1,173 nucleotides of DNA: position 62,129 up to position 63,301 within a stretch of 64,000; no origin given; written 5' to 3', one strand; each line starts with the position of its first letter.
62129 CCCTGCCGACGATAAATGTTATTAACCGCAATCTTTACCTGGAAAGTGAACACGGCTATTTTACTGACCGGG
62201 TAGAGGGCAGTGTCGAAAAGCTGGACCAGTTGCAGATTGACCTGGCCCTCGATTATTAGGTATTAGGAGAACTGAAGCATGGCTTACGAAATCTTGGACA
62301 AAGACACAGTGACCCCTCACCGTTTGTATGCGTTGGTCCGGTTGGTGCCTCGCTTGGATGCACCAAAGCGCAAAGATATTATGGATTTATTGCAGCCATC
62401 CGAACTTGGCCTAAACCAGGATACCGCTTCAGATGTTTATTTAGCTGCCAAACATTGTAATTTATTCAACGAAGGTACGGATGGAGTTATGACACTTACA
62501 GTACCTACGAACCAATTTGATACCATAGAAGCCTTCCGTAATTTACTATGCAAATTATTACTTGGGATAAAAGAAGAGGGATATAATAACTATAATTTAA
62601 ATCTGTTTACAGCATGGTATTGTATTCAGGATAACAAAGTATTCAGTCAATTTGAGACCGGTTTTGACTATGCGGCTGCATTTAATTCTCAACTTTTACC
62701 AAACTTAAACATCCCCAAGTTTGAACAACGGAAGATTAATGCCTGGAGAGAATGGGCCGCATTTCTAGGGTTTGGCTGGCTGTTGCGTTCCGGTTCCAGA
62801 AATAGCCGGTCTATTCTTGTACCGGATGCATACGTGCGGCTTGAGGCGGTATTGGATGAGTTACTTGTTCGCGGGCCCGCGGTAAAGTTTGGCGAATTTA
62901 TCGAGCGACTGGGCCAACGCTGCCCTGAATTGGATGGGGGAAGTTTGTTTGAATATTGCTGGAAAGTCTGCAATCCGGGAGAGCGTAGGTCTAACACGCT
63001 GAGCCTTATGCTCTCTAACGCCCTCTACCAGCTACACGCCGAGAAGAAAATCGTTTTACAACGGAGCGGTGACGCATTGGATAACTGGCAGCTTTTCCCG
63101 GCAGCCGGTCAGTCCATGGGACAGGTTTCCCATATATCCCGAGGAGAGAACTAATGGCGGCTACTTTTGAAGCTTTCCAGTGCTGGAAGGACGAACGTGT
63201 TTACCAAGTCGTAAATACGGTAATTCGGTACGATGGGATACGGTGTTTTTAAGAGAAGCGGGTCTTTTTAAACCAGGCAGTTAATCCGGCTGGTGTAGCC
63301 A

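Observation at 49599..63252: Methyltransferase-less operon with three SF2 helicases and a nuclease: candidate undescribed defence system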

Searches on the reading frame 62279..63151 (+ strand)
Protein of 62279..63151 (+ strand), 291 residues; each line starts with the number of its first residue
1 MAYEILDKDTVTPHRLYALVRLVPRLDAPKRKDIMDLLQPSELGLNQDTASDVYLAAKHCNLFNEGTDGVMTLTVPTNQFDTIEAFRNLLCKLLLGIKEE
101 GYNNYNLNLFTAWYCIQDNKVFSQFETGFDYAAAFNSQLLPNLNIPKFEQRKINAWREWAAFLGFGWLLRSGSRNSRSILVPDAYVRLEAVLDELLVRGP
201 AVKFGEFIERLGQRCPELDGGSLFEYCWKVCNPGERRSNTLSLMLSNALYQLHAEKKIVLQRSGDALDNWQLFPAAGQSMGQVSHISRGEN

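Call 3: search_protein_families(library=padloc, proteins=[window:62279-63151:+], max_evalue=0.01)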
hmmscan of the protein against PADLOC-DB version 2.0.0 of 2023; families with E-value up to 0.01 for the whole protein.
window:62279-63151:+ (291 aa): 2 families
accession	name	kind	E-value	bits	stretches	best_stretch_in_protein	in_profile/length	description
PDLC02874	DpdG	-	1.1e-13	49.4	1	150-289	158-299/301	DpdG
PDLC02873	DpdG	-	1.6e-08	32.2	1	152-286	158-291/298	DpdG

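Call 4: search_protein_families(library=pfam, proteins=[window:62279-63151:+], max_evalue=0.01)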
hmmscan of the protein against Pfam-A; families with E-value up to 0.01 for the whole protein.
window:62279-63151:+ (291 aa): 0 families

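Call 9: search_protein_families(library=ncbifam, proteins=[window:62279-63151:+], max_evalue=0.001)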
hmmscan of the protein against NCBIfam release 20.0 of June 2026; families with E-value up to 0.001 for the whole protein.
window:62279-63151:+ (291 aa): 1 family
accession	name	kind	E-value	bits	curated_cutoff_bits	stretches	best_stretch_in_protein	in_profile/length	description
NF041064.1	DpdG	equivalog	1.2e-19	70.8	80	1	9-286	9-290/290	protein DpdG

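Call 32: find_homologous_proteins(query=window:62279-63151:+, max_evalue=0.00001)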
Query window:62279-63151:+ (291 aa): 113 proteins with E <= 0.00001 among 847 candidates.
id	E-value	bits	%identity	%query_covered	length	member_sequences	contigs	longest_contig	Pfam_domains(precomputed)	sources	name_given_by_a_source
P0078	6.5e-197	670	100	100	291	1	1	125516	PF28110.1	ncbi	-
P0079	1.2e-168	578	86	100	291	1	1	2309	PF28110.1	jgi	jgi:hypothetical protein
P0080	1.0e-135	470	72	99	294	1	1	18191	PF28110.1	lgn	-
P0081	1.5e-95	338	52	100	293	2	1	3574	PF28110.1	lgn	-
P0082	1.2e-94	335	52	99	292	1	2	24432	PF28110.1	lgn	-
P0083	4.8e-86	307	51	100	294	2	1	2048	PF28110.1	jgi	jgi:hypothetical protein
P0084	2.7e-74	268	46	99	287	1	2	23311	PF28110.1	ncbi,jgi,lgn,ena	jgi:hypothetical protein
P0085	5.1e-74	267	47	99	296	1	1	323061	PF28110.1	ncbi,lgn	-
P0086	2.2e-73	265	46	99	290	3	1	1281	PF28110.1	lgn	-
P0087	7.2e-73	263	48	98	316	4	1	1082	PF28110.1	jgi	jgi:hypothetical protein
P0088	1.4e-72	262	47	100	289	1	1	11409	PF28110.1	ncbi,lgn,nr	ncbi:MAG TPA: hypothetical protein VLA19_12800 [Herpetosiphonaceae bacterium]|nr:hypothetical protei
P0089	1.3e-71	259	46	99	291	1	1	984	PF28110.1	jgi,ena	-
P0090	2.8e-71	258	46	99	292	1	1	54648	PF28110.1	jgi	jgi:hypothetical protein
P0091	5.6e-70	254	45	98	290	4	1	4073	PF28110.1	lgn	-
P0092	6.5e-70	254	45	99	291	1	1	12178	PF28110.1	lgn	-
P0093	1.0e-68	250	44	100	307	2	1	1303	PF28110.1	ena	-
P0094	1.1e-68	250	46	98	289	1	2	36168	PF28110.1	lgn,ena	-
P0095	2.6e-68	248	45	99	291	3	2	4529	PF28110.1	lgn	-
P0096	3.0e-68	248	45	99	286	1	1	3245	PF28110.1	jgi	jgi:hypothetical protein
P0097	7.6e-68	247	45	99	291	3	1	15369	PF28110.1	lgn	-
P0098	2.5e-67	245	43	99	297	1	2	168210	PF28110.1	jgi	jgi:hypothetical protein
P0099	5.6e-67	244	45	99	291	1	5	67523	PF28110.1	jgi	jgi:hypothetical protein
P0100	9.7e-67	243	44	99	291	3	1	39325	PF28110.1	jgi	jgi:hypothetical protein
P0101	1.1e-66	243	44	99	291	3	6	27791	PF28110.1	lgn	-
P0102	1.5e-66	243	46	99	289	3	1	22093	PF28110.1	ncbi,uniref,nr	ncbi:hypothetical protein K2Z83_25385 [Oscillochloris sp. ZM17-4]|uniref:hypothetical protein n=1 Ta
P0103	3.3e-66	241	45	97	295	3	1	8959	PF28110.1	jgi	jgi:hypothetical protein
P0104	1.1e-65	240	43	97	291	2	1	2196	PF28110.1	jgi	-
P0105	1.6e-65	239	44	97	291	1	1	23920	PF28110.1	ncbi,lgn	ncbi:MAG: hypothetical protein ABI413_04705 [Ktedonobacteraceae bacterium]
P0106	2.2e-65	239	44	98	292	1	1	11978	PF28110.1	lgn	-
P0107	3.0e-65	238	45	97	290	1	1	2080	PF28110.1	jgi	jgi:hypothetical protein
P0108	3.1e-65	238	43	100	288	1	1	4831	PF28110.1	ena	-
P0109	3.3e-65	238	44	99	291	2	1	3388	PF28110.1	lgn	-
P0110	3.6e-65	238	44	92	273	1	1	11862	PF28110.1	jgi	-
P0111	6.6e-65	237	45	99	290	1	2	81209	PF28110.1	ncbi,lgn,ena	-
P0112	6.7e-65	237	44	99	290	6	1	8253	PF28110.1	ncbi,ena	-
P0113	8.3e-65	237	44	99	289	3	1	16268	PF28110.1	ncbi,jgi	-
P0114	1.7e-64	236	45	95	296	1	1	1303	PF28110.1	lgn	-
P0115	4.1e-64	235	42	98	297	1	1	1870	PF28110.1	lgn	-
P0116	4.1e-64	235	44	99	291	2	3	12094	PF28110.1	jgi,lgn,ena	-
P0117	6.1e-64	234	46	97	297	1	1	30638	PF28110.1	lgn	-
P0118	1.1e-63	233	43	99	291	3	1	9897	PF28110.1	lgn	-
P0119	1.3e-63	233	42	100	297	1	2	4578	PF28110.1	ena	-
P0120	1.7e-62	229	45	99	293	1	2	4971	PF28110.1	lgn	-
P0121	5.2e-62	228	42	99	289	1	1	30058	PF28110.1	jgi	jgi:hypothetical protein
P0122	9.3e-62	227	42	99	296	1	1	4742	PF28110.1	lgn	-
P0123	2.8e-61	225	43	97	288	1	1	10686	PF28110.1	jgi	jgi:hypothetical protein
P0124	7.0e-61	224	41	98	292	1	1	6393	PF28110.1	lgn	-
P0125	7.6e-61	224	43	98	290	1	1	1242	PF28110.1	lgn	-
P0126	1.2e-60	223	43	98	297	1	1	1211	PF28110.1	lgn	-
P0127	1.5e-60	223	39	98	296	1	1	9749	PF28110.1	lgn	-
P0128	1.6e-60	223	42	98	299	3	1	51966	PF28110.1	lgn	-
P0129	2.9e-60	222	41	99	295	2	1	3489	PF28110.1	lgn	-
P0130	6.1e-60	221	44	97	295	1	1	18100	PF28110.1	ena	-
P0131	7.7e-60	221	42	99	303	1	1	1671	PF28110.1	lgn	-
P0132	1.4e-59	220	42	98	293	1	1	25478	PF28110.1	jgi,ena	-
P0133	1.6e-59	220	39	98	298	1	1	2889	PF28110.1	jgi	jgi:hypothetical protein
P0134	1.6e-59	219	42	100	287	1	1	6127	PF28110.1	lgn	-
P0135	3.0e-59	219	41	98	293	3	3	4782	PF28110.1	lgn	-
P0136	3.4e-59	218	41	99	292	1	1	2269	PF28110.1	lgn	-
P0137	4.7e-59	218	43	97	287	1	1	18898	PF28110.1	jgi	-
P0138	4.9e-59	218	41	98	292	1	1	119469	PF28110.1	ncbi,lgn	-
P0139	7.3e-59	217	40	98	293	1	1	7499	PF28110.1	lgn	-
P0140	9.5e-59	217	40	99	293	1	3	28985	PF28110.1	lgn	-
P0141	1.1e-58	217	40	97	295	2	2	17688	PF28110.1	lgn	-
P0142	1.2e-58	217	42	99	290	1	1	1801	PF28110.1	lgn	-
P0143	2.8e-58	215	40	98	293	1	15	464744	PF28110.1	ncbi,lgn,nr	ncbi:MAG: hypothetical protein KJ063_07515 [Anaerolineae bacterium]|nr:hypothetical protein [Anaerol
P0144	4.0e-58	215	40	98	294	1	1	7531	PF28110.1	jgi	jgi:hypothetical protein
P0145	8.9e-58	214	42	98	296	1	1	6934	PF28110.1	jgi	jgi:hypothetical protein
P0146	2.1e-57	213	41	98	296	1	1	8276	PF28110.1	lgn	-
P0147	8.3e-57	211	43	100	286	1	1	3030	PF28110.1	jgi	jgi:hypothetical protein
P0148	8.6e-57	211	41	98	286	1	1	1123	PF28110.1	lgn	-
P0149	1.4e-56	210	42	98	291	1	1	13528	PF28110.1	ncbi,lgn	ncbi:MAG: protein DpdG [Candidatus Promineifilaceae bacterium]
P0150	4.0e-56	208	41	100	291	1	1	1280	PF28110.1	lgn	-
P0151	4.0e-56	208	40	98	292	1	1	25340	PF28110.1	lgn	-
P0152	5.8e-56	208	39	98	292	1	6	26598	PF28110.1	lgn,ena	-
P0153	9.0e-56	207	40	98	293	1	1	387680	PF28110.1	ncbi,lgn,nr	ncbi:MAG: hypothetical protein IPM39_27555 [Chloroflexi bacterium]|nr:hypothetical protein [Chlorofl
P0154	9.4e-56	207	39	98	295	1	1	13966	PF28110.1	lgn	-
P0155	1.4e-55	207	41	97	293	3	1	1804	PF28110.1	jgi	jgi:hypothetical protein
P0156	1.5e-55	206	40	98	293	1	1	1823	PF28110.1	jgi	jgi:hypothetical protein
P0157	2.9e-55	205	39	95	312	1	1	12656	PF28110.1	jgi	-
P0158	3.2e-55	205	39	97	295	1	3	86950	PF28110.1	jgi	jgi:hypothetical protein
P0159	4.1e-55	205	40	97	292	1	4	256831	PF28110.1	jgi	jgi:hypothetical protein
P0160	4.2e-55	205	40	99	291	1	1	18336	PF28110.1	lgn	-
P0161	5.0e-55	205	39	97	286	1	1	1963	PF28110.1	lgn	-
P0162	6.4e-55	204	38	99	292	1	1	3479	PF28110.1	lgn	-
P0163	1.8e-54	203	40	98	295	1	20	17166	PF28110.1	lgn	-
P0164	1.9e-54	203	41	97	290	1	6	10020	PF28110.1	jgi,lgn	jgi:hypothetical protein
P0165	4.1e-54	202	40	97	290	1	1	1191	PF28110.1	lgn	-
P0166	4.1e-54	202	39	99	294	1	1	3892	PF28110.1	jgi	jgi:hypothetical protein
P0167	1.0e-53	200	39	99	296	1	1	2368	PF28110.1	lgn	-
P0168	1.4e-53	200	39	98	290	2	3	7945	PF28110.1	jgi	jgi:hypothetical protein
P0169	1.6e-52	197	39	99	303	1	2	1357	PF28110.1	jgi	jgi:hypothetical protein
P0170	1.8e-52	196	38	98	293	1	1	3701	PF28110.1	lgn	-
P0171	2.1e-52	196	38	100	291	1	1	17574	PF28110.1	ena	-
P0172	3.0e-52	196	38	98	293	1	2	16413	PF28110.1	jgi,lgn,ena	-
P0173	1.1e-50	190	38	97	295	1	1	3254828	PF28110.1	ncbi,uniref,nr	ncbi:hypothetical protein KSC_002470 [Ktedonobacter sp. SOSP1-52]|uniref:protein DpdG n=1 Tax=Ktedon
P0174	4.4e-48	182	37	99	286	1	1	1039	PF28110.1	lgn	-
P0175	4.8e-48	182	37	99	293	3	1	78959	PF28110.1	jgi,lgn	jgi:hypothetical protein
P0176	1.3e-47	180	39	100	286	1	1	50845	PF28110.1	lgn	-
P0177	2.1e-47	180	38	98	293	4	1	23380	PF28110.1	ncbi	-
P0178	5.4e-46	175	38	99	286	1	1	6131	PF28110.1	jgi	jgi:hypothetical protein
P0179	1.0e-43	168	38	97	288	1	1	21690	PF28110.1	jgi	jgi:hypothetical protein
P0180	3.2e-40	156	37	83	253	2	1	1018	PF28110.1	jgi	jgi:hypothetical protein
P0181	1.3e-38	151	36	98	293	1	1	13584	PF28110.1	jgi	-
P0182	1.9e-38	150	36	97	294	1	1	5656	PF28110.1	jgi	jgi:hypothetical protein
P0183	2.9e-36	143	33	98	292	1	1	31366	PF28110.1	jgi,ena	jgi:hypothetical protein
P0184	1.4e-34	138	33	98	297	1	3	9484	PF28110.1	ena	-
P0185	2.6e-34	137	45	54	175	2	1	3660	PF28110.1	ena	-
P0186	2.5e-31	127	31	98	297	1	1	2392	PF28110.1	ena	-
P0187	1.2e-29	121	32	98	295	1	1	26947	PF28110.1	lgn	-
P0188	5.1e-22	96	36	66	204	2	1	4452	PF28110.1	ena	-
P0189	7.7e-14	70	30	92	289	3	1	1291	PF28110.1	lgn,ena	-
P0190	1.8e-7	49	28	86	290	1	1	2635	PF28110.1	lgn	-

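Call 33: find_encoding_contigs(protein=P0082, flank=10000, max_places=1)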
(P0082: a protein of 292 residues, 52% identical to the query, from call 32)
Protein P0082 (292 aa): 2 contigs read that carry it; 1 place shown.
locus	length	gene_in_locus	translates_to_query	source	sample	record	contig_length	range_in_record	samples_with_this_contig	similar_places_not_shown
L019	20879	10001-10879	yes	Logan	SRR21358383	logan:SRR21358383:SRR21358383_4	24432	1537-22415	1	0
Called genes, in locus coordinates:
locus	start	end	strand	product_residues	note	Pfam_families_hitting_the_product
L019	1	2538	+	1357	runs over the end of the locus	?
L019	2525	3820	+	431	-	PF12705:PDDEXK_1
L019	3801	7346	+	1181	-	-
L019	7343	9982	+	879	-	PF00270:DEAD, PF04851:ResIII (weak), PF00271:Helicase_C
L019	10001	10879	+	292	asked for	PF28110:DpdG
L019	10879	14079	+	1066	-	-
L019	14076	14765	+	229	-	-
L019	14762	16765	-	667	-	-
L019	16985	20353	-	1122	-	PF18731:HEPN_Swt1, PF04465:DUF499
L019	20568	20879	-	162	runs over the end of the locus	PF01797:Y1_Tnp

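Call 34: find_encoding_contigs(protein=P0085, flank=10000, max_places=1)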
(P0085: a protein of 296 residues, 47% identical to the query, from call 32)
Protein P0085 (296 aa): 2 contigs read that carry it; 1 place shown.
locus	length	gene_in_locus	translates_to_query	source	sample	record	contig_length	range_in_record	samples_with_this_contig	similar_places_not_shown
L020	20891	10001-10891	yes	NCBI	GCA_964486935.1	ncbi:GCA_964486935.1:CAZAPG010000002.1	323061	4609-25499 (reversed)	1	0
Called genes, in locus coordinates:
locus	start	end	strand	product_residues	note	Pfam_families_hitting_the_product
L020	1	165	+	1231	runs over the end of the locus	PF25767:ARM_TBCD_2nd (faint), PF13289:SIR2_2, PF13191:AAA_16 (weak), PF20703:nSTAND1, PF02985:HEAT (faint), PF22928:INTS1_R4 (faint), PF01602:Adaptin_N, PF13646:HEAT_2 (weak), +13 more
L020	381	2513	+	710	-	PF01582:TIR (weak), PF13676:TIR_2, PF13289:SIR2_2, PF01048:PNP_UDP_1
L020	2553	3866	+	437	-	PF01702:TGT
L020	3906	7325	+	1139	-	PF00176:SNF2-rel_dom, PF00270:DEAD, PF04851:ResIII, PF00176:SNF2-rel_dom, PF12137:RapA_C (faint), PF00271:Helicase_C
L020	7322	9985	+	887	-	PF00270:DEAD, PF00271:Helicase_C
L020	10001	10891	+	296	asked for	PF28110:DpdG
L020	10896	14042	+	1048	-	PF13401:AAA_22 (faint)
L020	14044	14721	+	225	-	-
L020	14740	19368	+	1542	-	PF00270:DEAD (weak), PF04851:ResIII (faint), PF00271:Helicase_C (weak)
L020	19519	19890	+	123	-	PF13091:PLDc_2 (weak)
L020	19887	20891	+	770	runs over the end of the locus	PF28109:DpdD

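Call 35: find_encoding_contigs(protein=P0173, flank=10000, max_places=1)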
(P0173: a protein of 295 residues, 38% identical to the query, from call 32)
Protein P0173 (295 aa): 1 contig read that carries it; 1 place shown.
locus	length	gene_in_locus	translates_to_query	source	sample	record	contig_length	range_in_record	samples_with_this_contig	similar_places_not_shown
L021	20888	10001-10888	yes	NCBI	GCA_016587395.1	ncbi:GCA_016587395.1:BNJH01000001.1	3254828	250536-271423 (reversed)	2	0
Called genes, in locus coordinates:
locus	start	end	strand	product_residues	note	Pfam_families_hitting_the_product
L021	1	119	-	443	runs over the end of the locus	PF01702:TGT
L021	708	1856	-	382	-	PF01385:OrfB_IS605, PF07282:Cas12f1-like_TNB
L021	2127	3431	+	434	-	PF13546:DDE_5, PF01609:DDE_Tnp_1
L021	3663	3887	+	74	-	-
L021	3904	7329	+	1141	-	PF00176:SNF2-rel_dom, PF04851:ResIII, PF00270:DEAD, PF00271:Helicase_C, PF12137:RapA_C (faint)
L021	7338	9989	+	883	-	PF00270:DEAD, PF04851:ResIII (weak), PF00271:Helicase_C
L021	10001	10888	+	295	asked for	PF28110:DpdG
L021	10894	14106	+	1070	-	-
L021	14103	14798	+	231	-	-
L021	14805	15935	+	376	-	PF00270:DEAD (weak)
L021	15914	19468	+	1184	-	PF00271:Helicase_C (weak)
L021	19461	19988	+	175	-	PF13091:PLDc_2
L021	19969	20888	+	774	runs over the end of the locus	PF28109:DpdD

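Call 38: find_related_loci(query=A2, collection=metagenome_contigs, flank=10000)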
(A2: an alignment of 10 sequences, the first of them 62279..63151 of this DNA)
Query A2 (291 aa) in metagenome_contigs; peptide patterns used: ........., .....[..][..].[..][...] (x = any residue, [..] = any of these).
155 stretches matched a pattern; 69 encode a relative of the query (tblastn E <= 1e-3); 69 distinct loci.
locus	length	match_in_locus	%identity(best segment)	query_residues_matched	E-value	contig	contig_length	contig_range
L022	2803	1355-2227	45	1-289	2e-82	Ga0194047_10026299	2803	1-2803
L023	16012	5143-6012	45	1-291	1e-80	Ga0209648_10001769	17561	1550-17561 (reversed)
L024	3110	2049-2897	45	1-288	4e-81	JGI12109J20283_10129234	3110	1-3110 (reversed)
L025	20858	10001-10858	46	1-288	3e-78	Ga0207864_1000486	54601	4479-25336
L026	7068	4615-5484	45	1-291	1e-77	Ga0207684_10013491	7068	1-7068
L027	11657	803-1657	45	1-286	2e-76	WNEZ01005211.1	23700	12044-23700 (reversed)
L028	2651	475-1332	47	4-288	5e-77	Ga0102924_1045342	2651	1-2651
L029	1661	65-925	45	1-286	3e-78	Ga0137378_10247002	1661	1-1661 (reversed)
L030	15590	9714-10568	44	1-288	9e-73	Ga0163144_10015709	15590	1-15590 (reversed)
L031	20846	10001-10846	42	4-288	6e-73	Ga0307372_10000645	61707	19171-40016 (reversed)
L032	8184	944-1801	44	1-288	2e-72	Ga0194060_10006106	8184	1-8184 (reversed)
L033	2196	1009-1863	43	4-286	2e-74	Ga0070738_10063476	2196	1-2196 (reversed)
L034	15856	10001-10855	44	1-288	2e-72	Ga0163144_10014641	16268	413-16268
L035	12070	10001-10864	44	1-289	1e-71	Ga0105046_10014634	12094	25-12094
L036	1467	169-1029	43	1-286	1e-74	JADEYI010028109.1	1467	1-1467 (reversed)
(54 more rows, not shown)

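Call 45: search_protein_families(library=padloc, proteins=[L019:10879-14076:+, L019:14076-14762:+, L019:2525-3817:+, L019:3801-7343:+, L019:1-2535:+], max_evalue=0.001)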
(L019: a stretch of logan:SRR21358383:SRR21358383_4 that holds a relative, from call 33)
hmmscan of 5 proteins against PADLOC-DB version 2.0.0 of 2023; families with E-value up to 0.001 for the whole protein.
L019:10879-14076:+ (1066 aa): 12 families
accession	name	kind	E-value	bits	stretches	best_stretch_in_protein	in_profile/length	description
PDLC02891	DpdH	-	5.9e-76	254.6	1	4-943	3-886/1009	DpdH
PDLC02884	DpdH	-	5.4e-50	168.3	2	276-524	312-559/1136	DpdH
PDLC02881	DpdH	-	1.6e-38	130.3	1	14-602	11-594/1071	DpdH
PDLC02883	DpdH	-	2.7e-37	126.5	1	8-670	5-626/1013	DpdH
PDLC02880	DpdH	-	3.4e-35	119.5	1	9-740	14-721/1025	DpdH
PDLC02878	DpdH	-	1.3e-30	104.1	1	1-590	1-553/1015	DpdH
PDLC02882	DpdH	-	4.7e-26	88.7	1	292-597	286-583/1054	DpdH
PDLC02876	DpdH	-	1.5e-24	83.9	2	304-526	470-681/1206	DpdH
PDLC02885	DpdH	-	3.7e-24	82.7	1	293-722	288-715/1022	DpdH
PDLC02879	DpdH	-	1.3e-23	80.8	1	14-531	11-516/1064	DpdH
PDLC02875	DpdH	-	3.5e-20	69.5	2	307-613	291-589/1030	DpdH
PDLC02888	DpdH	-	4.1e-12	43.3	1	301-526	301-519/622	DpdH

L019:14076-14762:+ (229 aa): 1 family
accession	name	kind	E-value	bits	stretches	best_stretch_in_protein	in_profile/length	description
PDLC03865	LmuB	-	2.4e-05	20.7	1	7-189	263-432/1007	-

L019:2525-3817:+ (431 aa): 12 families
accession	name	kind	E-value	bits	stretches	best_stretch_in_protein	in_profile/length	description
PDLC00060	DruK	-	5.4e-16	56.9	1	29-303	3-269/347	PD-(D/E)XK nuclease superfamily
PDLC00059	DruK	-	2.9e-13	47.7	1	124-303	75-242/326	PD-(D/E)XK nuclease superfamily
PDLC01250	Cas4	-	2e-08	32.7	1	164-293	45-167/168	"CAS-I,CAS-II,CAS-III,CAS-IV,CAS-V,CAS-VI; acquisition_associated"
PDLC01773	Cas4c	-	3.7e-08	31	1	159-302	64-202/229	-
PDLC00943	Cas4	-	1.2e-07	29.9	1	165-294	52-179/180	CRISPR-associated protein Cas4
PDLC00944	Cas4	-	3.1e-07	28.7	1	157-293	43-176/177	Cas4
PDLC01747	Cas1g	-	5e-07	26.7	1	167-296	49-179/523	-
PDLC02087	Cas4b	-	2.4e-06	25.8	1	173-293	66-188/189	-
PDLC02085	Cas4a2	-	4e-06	25.3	1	170-294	52-162/166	-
PDLC02083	Cas4_II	-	4.2e-06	25.3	1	167-293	61-183/186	-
PDLC01447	Cas4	-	2.6e-05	22.8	1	181-295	67-159/161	"CAS-I,CAS-II,CAS-III,CAS-IV,CAS-V,CAS-VI; acquisition_associated"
PDLC01611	Cas4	-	3.1e-05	22.3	1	170-294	46-157/158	"CAS-I,CAS-II,CAS-III,CAS-IV,CAS-V,CAS-VI; acquisition_associated"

L019:3801-7343:+ (1181 aa): 45 families (the best 25 are shown)
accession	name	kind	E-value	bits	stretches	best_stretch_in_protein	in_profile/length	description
PDLC02843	DpdE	-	3.9e-91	304.5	2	112-474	75-422/1091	DpdE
PDLC02840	DpdE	-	2.7e-89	298.8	1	137-1171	99-1077/1091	DpdE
PDLC02844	DpdE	-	3.1e-75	251.8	2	170-499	126-457/1074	DpdE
PDLC02846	DpdE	-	8e-60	200.8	2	43-475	17-447/1034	DpdE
PDLC02500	BrxHI|BrxHII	-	1.2e-49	167.6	2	194-367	87-289/933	BrxHI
PDLC00659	HmaA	-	7.2e-41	138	2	193-386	100-305/1176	SNF2 helicase / DEAD-box helicase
PDLC02841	DpdE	-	1.5e-40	136.8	2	120-523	94-467/1037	DpdE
PDLC02621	DrmD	-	3.6e-40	136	1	196-747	120-628/1040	DrmD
PDLC02623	DrmD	-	2.3e-38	129.6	3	628-796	512-672/1040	DrmD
PDLC02619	DrmD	-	1.7e-33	113.8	2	191-371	26-214/872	DrmD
PDLC02634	DrmD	-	4.8e-32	108.7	2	194-374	88-280/900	DrmD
PDLC02620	DrmD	-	3.5e-28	96.1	2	196-400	98-313/1060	DrmD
PDLC02572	DrmA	-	4e-24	82.6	2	201-278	122-199/1043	DrmA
PDLC02504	BrxHI|BrxHII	-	9.4e-24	81.4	2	191-368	103-293/971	BrxHII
PDLC02633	DrmD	-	1.2e-23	81.1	2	193-371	121-324/839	DrmD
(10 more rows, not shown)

L019:1-2535:+ (845 aa): 19 families
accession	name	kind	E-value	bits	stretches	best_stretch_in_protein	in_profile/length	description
PDLC00013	DruE1|DruE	-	3.7e-136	454.1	1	52-753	973-1690/1776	SNF2 family N-terminal domain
PDLC00014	DruE2|DruE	-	1.5e-95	319.1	1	51-842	1097-1926/1928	SNF2 family N-terminal domain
PDLC00015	DruE2|DruE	-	8.6e-94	313.4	1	36-843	1055-1884/1887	SNF2 family N-terminal domain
PDLC00051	DruE4|DruE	-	2.6e-92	308.4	2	44-472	1019-1450/1829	SNF2 family N-terminal domain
PDLC00037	DruE3|DruE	-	3.4e-85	285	2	331-751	1269-1687/2055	SNF2 family N-terminal domain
PDLC00036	DruE3|DruE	-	1e-50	170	2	332-732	1267-1644/2023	SNF2 family N-terminal domain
PDLC00035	DruE3|DruE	-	1.8e-45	153.2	2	116-274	1034-1184/1460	SNF2 family N-terminal domain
PDLC02503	BrxHI|BrxHII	-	5.9e-09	32.8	1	155-202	302-349/698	BrxHI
PDLC03960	SngC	-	7.3e-09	32.9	1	157-210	323-376/720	-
PDLC02569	DrmA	-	1.6e-07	27.5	1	153-217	831-894/1095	DrmA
PDLC02570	DrmA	-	4e-06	23.4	1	130-239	563-668/851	DrmA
PDLC02864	DpdF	-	1.4e-05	22.1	1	154-206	287-339/610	DpdF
PDLC02501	BrxHI|BrxHII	-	2.8e-05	20.4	1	156-202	303-349/925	BrxHI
PDLC02870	DpdF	-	5.4e-05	19.9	1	150-207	275-332/534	DpdF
PDLC02895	DpdJ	-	6.2e-05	18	1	153-250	1287-1385/2112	DpdJ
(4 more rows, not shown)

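Call 57: search_solved_structures(query=A2, max_evalue=1)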
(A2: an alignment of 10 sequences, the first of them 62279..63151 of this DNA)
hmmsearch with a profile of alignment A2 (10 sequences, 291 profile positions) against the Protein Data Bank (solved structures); distinct sequences matched with E-value up to 1: 1.
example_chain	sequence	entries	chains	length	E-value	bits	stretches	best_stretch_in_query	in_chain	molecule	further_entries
7xis_A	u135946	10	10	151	0.4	12.9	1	63-144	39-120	Reverse Transcriptase RNase H domain | Pol protein,Pol protein,HIV-1 Reverse Transcriptase RNase H active domain | Pol protein,Pol protein,Ribonuclease H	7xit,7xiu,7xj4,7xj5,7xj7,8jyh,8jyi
